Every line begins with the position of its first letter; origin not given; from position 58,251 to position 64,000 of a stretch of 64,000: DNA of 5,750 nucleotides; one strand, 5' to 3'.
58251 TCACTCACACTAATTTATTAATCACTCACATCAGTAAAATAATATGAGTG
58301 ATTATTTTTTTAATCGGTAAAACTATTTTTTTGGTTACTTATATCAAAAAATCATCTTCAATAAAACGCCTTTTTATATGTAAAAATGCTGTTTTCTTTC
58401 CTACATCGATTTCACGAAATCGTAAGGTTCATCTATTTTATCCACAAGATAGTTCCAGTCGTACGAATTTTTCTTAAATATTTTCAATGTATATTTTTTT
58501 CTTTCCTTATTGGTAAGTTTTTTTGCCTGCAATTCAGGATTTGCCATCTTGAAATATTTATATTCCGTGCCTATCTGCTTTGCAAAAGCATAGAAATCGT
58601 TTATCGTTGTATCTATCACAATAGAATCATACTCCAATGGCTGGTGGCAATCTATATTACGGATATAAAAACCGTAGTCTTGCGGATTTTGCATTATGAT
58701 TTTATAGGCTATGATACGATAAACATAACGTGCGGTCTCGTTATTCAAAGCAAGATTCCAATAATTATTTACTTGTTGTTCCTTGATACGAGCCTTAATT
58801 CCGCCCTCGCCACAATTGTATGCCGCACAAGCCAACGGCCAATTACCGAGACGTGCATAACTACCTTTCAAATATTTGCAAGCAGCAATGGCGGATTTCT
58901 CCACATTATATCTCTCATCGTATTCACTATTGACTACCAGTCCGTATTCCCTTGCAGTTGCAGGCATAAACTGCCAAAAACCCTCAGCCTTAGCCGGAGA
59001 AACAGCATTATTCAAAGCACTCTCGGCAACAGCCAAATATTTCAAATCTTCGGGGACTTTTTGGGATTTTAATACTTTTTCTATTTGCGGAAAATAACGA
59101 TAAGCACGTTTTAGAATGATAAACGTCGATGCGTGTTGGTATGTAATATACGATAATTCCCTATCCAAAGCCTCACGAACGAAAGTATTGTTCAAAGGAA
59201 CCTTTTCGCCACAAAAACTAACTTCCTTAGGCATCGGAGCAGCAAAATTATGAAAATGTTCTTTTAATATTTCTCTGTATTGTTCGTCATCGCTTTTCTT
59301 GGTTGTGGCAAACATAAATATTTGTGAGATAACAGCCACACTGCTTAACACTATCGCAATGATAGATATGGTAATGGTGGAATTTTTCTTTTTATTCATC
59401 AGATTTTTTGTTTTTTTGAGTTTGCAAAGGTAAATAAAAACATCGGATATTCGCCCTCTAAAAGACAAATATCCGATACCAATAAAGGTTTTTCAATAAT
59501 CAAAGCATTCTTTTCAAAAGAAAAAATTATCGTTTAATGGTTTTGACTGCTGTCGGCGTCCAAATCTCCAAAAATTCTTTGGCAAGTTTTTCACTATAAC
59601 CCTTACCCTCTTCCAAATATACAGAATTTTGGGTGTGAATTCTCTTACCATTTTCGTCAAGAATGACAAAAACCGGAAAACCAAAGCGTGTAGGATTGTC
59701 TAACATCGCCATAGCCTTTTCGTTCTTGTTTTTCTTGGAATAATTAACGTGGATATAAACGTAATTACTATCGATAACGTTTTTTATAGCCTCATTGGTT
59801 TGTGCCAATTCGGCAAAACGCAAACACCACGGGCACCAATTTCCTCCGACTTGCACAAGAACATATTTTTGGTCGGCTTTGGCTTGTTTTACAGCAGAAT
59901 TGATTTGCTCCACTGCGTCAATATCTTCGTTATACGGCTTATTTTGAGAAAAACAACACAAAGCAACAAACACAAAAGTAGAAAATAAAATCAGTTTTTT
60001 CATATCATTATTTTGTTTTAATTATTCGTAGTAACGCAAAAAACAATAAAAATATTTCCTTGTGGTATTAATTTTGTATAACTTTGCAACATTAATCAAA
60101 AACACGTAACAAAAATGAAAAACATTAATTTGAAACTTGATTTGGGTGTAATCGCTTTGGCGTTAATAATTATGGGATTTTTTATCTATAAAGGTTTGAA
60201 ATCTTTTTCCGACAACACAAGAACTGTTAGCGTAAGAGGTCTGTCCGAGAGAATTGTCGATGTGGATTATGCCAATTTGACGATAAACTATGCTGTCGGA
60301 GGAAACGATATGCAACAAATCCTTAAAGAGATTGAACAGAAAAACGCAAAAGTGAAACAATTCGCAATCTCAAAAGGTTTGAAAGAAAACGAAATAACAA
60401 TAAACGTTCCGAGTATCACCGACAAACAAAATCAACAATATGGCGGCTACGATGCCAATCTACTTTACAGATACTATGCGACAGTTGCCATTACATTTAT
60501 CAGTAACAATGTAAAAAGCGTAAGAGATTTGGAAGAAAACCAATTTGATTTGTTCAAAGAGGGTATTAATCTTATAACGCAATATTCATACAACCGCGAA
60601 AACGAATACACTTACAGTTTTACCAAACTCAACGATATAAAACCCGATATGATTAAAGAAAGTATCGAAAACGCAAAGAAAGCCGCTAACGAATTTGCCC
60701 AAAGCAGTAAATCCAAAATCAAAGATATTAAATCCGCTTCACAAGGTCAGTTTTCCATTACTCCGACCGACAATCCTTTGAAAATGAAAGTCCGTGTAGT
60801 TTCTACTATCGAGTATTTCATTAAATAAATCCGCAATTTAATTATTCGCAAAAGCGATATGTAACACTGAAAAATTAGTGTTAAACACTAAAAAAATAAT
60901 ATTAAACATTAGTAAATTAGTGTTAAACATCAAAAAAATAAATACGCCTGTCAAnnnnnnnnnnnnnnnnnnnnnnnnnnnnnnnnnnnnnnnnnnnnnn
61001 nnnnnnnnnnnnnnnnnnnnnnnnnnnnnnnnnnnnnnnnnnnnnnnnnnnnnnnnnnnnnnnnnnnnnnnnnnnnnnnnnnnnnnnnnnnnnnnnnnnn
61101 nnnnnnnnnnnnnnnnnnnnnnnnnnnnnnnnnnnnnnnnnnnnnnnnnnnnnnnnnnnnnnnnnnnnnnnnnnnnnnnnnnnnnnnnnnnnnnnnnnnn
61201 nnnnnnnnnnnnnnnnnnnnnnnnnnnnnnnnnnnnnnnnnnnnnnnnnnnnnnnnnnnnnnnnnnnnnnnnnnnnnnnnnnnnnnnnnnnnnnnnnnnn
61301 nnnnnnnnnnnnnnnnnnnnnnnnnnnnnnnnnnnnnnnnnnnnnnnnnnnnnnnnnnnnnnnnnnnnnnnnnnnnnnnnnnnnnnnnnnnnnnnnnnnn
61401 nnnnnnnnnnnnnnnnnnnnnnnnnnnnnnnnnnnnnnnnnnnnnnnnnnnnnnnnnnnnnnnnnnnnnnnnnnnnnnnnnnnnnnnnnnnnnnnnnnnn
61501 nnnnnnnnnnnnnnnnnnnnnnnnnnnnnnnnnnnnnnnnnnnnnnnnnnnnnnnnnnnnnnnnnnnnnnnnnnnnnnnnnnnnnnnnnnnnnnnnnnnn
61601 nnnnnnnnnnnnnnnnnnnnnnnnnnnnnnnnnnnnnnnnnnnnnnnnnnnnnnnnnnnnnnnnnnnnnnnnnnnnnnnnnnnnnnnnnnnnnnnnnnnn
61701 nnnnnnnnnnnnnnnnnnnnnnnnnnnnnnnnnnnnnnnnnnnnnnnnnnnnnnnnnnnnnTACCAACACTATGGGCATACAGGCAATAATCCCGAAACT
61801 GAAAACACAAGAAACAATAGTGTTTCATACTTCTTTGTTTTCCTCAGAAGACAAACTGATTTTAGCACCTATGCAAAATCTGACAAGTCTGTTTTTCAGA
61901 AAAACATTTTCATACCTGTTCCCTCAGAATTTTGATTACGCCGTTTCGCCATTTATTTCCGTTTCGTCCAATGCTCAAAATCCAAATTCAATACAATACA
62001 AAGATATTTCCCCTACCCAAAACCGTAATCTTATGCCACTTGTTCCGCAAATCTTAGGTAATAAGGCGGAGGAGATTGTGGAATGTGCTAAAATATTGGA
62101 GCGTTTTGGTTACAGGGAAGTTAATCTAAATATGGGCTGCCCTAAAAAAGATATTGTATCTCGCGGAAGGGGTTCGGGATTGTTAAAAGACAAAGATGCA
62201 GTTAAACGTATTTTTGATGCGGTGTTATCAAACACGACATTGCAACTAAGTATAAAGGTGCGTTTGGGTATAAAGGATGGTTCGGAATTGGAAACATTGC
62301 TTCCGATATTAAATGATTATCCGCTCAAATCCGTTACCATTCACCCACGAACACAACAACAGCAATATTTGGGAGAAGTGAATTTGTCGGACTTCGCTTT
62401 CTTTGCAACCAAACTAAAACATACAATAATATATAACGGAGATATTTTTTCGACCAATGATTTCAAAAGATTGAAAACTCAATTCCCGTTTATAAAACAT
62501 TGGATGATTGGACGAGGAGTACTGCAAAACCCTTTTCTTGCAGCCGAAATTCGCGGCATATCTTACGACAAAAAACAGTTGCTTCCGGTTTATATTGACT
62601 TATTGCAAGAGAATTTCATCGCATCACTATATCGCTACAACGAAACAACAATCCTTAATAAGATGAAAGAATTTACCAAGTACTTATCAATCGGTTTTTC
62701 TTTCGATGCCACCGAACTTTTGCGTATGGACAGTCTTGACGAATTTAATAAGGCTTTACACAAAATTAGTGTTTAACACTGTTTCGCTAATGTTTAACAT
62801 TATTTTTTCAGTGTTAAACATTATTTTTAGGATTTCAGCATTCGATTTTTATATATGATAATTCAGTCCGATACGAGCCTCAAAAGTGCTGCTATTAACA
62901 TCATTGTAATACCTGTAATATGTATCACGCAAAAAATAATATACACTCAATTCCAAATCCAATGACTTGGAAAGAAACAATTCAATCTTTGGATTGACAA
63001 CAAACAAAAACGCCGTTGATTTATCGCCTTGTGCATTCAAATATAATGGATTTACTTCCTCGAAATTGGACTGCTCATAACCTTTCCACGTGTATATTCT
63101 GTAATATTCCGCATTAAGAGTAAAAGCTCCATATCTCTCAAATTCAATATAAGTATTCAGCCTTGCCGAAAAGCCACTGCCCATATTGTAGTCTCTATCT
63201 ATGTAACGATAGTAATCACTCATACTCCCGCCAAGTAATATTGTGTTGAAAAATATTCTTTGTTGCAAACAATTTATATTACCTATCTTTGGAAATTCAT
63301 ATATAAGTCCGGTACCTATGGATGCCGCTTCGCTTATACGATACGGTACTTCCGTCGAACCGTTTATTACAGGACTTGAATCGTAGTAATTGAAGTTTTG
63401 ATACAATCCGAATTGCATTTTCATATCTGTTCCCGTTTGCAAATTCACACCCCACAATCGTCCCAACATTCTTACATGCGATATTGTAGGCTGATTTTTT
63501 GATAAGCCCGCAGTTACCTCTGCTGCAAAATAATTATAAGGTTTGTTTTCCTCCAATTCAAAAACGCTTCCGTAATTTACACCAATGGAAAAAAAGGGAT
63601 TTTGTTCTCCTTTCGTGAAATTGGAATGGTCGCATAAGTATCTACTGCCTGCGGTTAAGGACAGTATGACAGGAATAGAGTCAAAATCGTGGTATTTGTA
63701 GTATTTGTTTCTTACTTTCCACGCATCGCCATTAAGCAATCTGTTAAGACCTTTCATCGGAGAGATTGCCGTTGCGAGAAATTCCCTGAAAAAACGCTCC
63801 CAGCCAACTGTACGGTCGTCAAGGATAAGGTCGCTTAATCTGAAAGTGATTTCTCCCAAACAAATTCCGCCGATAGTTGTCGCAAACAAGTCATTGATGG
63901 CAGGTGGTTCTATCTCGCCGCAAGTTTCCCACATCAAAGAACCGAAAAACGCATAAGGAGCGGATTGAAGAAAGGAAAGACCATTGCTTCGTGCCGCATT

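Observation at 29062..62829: Dispersed family of strictly 21-bp-periodic tandem repeats occupying gene 3' flanks across the chromosome part of the window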

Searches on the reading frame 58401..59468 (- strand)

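Call 12: search_protein_families(library=pfam, proteins=[window:58401-59468:-])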
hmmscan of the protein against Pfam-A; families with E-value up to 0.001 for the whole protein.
window:58401-59468:- (355 aa): 1 family
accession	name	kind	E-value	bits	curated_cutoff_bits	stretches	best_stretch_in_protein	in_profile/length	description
PF01464.25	SLT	-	1.3e-23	83.3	21.3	1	132-238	7-115/117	Transglycosylase SLT domain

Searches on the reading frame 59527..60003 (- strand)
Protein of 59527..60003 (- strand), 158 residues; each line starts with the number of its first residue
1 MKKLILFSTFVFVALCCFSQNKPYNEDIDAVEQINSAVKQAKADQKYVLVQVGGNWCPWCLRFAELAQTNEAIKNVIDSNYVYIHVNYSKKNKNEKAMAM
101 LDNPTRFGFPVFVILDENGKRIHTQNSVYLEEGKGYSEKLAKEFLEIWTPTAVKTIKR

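Call 12: search_protein_families(library=pfam, proteins=[window:59527-60003:-])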
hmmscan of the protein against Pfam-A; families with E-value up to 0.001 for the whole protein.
window:59527-60003:- (158 aa): 4 families
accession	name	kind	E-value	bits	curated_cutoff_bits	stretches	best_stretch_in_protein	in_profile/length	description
PF13899.12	Thioredoxin_7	-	3.4e-12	46.8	27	1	31-116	3-82/83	Thioredoxin-like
PF03190.21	Thioredox_DsbH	-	2.8e-09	37.6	27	1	26-127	18-121/163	Protein of unknown function, DUF255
PF13098.12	Thioredoxin_2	-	1.9e-06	28.6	27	1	41-121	1-87/104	Thioredoxin-like domain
PF08534.16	Redoxin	-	6.4e-05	23.2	26.6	1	33-120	16-97/148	Redoxin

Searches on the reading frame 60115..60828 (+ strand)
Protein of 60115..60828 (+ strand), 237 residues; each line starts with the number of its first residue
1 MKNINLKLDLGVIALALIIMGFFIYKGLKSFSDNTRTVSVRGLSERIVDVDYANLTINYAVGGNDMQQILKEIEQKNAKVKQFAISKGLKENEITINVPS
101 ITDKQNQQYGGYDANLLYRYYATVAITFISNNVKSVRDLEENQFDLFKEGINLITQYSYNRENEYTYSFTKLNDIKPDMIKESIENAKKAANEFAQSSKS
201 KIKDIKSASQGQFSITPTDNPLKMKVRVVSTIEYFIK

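Call 12: search_protein_families(library=pfam, proteins=[window:60115-60828:+])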
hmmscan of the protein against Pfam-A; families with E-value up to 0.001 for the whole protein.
window:60115-60828:+ (237 aa): 1 family
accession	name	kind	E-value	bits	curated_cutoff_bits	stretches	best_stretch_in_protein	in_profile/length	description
PF04402.19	SIMPL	-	1.4e-12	48.8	25.2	1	38-217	1-167/205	Protein of unknown function (DUF541)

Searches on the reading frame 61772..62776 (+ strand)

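Call 12: search_protein_families(library=pfam, proteins=[window:61772-62776:+])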
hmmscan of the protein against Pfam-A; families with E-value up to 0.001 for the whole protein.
window:61772-62776:+ (334 aa): 1 family
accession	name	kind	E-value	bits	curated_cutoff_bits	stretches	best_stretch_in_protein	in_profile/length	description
PF01207.24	Dus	-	6.8e-41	140.8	20.4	1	30-305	1-276/311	Dihydrouridine synthase (Dus)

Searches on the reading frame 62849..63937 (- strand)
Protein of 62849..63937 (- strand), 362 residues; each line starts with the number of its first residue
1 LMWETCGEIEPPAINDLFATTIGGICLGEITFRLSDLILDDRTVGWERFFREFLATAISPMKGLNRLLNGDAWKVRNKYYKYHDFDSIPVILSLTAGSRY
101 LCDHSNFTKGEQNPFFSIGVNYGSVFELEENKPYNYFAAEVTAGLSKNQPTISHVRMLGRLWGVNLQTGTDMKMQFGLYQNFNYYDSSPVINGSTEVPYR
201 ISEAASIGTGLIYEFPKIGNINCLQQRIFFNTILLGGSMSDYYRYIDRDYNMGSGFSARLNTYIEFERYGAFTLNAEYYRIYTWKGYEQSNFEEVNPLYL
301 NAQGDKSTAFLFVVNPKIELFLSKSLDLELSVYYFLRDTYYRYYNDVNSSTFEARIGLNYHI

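Call 12: search_protein_families(library=pfam, proteins=[window:62849-63937:-])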
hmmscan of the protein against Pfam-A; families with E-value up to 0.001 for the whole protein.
window:62849-63937:- (362 aa): 1 family
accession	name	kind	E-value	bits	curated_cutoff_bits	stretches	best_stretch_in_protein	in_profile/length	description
PF13084.11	DUF3943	-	2.4e-15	56.8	27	1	2-61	47-108/108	Domain of unknown function (DUF3943)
